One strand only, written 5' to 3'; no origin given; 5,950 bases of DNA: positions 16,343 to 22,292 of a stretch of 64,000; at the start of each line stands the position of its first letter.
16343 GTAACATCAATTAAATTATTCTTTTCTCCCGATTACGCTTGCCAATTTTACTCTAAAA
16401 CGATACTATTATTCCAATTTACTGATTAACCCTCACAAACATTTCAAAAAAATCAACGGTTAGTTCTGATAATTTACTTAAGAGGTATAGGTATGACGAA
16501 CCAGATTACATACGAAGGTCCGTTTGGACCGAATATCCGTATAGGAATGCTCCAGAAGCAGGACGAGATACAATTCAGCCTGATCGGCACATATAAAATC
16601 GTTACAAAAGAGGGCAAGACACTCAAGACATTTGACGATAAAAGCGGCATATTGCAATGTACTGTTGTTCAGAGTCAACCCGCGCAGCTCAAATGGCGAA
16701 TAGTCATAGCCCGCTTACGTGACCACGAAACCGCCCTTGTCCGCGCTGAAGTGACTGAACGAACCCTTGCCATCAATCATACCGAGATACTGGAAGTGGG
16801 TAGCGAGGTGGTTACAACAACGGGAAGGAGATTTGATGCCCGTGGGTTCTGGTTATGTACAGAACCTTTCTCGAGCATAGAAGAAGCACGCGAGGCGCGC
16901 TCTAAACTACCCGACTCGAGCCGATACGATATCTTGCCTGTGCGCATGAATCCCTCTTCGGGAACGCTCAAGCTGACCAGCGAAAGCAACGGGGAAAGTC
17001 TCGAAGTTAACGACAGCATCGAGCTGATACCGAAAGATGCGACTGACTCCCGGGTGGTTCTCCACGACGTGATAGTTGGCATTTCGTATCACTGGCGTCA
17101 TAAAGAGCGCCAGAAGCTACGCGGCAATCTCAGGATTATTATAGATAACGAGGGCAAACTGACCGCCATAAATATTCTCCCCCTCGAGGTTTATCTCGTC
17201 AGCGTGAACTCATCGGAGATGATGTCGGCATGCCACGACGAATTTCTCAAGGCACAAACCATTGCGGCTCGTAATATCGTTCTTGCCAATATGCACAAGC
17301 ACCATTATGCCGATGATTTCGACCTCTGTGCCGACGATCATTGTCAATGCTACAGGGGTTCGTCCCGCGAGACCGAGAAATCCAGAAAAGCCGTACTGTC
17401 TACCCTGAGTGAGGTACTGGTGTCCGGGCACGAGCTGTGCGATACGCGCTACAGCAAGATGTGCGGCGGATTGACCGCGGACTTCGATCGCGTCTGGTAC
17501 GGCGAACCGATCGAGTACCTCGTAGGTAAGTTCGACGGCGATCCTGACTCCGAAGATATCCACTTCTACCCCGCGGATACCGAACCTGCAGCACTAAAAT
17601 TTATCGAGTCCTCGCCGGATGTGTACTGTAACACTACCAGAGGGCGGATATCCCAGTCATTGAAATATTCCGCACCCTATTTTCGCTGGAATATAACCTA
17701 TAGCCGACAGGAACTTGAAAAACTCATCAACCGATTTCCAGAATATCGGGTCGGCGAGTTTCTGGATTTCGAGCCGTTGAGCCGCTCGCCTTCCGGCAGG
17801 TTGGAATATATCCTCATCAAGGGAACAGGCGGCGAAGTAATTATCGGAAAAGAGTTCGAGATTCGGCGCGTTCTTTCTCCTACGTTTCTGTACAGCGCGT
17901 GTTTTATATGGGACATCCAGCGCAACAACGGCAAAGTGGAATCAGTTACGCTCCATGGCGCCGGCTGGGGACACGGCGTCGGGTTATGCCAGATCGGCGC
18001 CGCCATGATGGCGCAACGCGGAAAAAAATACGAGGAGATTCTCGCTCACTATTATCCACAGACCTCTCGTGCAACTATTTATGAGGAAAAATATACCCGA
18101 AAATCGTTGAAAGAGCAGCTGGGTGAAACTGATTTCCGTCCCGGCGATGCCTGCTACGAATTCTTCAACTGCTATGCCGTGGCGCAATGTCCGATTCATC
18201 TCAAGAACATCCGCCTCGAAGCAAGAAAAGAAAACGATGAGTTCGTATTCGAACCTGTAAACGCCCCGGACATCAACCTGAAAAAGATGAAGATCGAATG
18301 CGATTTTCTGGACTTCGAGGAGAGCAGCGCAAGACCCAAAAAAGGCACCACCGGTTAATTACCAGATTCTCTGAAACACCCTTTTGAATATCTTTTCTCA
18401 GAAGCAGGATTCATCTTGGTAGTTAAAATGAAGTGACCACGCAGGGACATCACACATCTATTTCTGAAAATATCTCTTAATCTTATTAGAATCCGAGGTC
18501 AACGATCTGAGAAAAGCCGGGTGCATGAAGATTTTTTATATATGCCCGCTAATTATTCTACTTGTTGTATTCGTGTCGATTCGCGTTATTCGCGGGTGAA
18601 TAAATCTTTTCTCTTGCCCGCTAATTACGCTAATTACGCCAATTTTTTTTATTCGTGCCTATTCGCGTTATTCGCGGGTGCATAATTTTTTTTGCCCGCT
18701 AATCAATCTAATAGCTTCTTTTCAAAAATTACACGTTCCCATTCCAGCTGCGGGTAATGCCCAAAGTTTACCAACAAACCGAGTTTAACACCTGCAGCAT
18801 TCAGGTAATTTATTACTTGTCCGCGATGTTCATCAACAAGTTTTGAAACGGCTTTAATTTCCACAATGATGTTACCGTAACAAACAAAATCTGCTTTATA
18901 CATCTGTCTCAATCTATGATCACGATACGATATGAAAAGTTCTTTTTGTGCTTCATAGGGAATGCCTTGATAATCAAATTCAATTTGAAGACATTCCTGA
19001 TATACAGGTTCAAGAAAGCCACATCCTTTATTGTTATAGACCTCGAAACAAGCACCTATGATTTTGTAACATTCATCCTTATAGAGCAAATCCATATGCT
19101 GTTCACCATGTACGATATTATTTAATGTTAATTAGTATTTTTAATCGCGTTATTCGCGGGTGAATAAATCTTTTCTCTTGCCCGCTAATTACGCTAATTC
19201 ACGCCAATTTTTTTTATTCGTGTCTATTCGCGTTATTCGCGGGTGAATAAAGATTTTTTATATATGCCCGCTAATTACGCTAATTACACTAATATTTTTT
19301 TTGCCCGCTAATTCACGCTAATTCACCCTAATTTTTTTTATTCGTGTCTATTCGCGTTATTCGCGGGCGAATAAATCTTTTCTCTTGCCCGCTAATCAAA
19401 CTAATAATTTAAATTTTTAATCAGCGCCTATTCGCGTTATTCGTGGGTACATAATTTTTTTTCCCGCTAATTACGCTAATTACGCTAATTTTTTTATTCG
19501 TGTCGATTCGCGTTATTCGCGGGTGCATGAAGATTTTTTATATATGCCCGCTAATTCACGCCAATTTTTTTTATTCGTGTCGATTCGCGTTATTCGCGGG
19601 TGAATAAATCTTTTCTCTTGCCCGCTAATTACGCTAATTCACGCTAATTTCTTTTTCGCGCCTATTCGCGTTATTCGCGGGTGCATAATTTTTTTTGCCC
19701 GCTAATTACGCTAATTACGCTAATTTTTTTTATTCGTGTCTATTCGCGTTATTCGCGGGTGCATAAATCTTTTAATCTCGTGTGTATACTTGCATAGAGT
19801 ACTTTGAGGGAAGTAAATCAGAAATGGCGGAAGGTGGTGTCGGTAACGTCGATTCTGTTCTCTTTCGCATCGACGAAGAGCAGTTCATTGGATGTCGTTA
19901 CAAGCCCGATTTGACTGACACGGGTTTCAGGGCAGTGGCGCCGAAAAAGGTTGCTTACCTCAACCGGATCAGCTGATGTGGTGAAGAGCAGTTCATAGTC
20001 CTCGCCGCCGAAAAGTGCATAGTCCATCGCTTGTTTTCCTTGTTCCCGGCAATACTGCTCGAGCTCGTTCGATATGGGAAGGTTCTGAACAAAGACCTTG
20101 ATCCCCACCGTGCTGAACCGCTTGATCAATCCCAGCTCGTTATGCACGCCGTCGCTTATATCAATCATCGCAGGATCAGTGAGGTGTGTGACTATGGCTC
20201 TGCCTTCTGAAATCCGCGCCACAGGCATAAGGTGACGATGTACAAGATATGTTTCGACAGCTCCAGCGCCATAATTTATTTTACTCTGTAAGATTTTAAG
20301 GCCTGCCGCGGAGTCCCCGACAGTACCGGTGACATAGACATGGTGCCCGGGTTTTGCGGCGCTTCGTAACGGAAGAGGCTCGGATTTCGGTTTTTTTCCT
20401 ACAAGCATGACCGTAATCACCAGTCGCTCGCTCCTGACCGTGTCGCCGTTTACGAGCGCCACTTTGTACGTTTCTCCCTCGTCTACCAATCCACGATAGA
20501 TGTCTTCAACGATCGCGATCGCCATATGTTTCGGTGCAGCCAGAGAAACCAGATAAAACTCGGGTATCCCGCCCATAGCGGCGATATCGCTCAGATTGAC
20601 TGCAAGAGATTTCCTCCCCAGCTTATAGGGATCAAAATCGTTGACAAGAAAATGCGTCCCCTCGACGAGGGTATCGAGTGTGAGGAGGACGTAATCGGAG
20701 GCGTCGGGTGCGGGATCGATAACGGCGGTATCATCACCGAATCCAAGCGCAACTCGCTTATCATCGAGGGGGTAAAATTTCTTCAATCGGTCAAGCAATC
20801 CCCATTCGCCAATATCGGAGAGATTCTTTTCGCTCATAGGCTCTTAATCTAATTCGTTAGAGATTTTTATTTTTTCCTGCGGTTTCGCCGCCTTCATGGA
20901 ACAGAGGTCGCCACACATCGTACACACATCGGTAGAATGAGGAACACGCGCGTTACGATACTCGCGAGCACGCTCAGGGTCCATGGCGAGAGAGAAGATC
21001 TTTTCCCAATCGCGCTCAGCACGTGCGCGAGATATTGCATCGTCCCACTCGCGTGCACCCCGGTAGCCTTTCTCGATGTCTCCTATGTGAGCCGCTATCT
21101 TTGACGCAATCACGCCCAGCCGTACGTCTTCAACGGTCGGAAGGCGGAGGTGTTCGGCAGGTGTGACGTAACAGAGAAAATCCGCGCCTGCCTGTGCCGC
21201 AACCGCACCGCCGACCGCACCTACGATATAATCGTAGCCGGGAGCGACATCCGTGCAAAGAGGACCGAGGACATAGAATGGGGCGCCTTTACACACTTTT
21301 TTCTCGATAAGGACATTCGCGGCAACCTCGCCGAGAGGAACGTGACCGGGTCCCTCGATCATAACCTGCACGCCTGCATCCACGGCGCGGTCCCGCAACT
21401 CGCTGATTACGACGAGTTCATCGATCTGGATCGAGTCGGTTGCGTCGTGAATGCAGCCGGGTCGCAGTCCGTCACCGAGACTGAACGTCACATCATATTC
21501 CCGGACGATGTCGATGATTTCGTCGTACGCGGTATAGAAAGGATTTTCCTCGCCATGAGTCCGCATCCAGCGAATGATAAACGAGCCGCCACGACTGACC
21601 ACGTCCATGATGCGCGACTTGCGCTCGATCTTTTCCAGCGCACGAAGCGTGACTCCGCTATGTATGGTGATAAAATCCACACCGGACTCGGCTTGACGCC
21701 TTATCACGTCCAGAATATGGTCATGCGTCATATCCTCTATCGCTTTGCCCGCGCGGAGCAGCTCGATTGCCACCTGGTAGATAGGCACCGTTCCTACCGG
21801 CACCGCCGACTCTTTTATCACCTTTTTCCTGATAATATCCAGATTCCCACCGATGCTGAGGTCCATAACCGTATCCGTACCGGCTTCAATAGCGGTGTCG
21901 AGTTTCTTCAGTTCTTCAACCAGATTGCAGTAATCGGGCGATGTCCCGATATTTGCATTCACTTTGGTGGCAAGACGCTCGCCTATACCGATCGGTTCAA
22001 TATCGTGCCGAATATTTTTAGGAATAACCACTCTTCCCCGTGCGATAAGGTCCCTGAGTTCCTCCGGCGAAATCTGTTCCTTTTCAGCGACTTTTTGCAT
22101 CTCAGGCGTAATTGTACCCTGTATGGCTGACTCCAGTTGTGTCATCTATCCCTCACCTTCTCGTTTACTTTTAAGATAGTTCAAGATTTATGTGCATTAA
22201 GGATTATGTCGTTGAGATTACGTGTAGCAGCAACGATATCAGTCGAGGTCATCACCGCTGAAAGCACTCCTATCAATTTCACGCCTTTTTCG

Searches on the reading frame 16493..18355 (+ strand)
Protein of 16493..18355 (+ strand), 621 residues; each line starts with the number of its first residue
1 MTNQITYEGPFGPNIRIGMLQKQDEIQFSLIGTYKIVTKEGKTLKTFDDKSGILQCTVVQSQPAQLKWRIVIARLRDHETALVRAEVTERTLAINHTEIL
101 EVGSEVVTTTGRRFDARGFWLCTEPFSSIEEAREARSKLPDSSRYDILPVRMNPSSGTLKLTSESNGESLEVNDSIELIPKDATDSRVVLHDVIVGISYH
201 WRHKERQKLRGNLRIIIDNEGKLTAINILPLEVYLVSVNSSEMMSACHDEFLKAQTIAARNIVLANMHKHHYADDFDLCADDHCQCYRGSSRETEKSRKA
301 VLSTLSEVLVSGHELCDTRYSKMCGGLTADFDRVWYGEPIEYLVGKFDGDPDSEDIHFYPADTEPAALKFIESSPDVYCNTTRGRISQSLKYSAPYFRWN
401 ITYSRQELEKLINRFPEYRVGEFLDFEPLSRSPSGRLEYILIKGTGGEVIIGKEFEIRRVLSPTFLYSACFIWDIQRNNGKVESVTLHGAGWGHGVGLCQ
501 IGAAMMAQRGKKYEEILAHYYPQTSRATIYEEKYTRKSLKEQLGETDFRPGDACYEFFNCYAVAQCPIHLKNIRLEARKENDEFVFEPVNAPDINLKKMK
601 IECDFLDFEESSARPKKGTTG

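Call 43: search_protein_families(library=pfam, proteins=[window:16493-18355:+], max_evalue=0.00001)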
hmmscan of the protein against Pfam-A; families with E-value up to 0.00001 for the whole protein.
window:16493-18355:+ (621 aa): 1 family
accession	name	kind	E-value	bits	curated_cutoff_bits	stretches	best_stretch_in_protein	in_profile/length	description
PF08486.15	SpoIID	-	6.3e-21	75.3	23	1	220-310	2-96/97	Stage II sporulation protein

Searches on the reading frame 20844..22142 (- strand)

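Call 43: search_protein_families(library=pfam, proteins=[window:20844-22142:-], max_evalue=0.00001)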
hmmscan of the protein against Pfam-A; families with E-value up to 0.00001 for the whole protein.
window:20844-22142:- (432 aa): 1 family
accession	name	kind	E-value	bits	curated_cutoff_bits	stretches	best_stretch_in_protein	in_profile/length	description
PF01964.24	ThiC_Rad_SAM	-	2.8e-193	642.8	25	1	1-419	1-418/420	Radical SAM ThiC family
